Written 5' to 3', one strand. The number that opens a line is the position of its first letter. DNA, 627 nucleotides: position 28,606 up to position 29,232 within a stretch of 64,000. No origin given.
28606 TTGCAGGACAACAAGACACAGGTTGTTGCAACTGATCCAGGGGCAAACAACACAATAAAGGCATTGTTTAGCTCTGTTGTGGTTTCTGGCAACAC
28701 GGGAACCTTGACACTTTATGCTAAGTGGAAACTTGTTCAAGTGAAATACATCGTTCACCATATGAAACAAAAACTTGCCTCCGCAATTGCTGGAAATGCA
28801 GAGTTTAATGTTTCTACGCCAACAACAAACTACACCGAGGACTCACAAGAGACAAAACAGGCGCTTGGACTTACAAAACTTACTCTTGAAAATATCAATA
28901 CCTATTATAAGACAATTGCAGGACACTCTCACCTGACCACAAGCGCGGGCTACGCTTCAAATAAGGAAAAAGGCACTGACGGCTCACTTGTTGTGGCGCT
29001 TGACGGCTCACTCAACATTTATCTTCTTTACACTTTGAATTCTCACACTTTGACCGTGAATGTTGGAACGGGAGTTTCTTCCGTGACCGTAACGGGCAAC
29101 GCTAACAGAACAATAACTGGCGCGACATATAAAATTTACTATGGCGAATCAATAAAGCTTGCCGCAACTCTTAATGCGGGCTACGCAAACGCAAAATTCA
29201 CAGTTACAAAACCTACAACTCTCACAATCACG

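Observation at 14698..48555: A single 33.9-kb gene encoding a surface protein of about 11,300 aa, occupying 53% of the window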

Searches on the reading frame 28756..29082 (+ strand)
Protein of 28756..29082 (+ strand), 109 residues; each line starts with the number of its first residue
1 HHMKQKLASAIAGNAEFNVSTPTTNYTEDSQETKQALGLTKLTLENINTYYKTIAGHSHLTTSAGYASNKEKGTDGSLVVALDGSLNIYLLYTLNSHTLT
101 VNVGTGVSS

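Call 29: search_solved_structures(query=A1, max_evalue=10)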
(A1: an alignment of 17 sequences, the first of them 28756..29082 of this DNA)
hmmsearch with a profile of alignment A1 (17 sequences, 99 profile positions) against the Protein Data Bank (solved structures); distinct sequences matched with E-value up to 10: 6.
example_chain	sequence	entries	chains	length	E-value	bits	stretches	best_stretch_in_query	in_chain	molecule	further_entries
7yl4_A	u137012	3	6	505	0.12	16.1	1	19-88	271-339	GRAM_POS_ANCHORING domain-containing protein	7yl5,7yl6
2lfp_A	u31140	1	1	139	0.2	15.4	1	27-80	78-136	Bacteriophage SPP1 complete nucleotide sequence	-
6gel_A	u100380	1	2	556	0.24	15.2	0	19-77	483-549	Green fluorescent protein,Optimized Ratiometric Calcium Sensor,Green fluorescent protein,G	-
5a20_G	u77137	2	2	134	0.24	15.2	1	27-79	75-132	TAIL-TO-HEAD JOINING PROTEIN GP17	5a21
3gb0_A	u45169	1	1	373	0.82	13.5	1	42-96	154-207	Peptidase T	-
8ae4_B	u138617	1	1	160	0.96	13.2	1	20-71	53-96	Clitocypin-2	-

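Call 33: find_homologous_proteins(query=A1, max_evalue=0.001)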
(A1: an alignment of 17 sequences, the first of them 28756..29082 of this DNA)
Query A1 (17 sequences): 664 candidates shared short words with the query, none scored E <= 0.001.
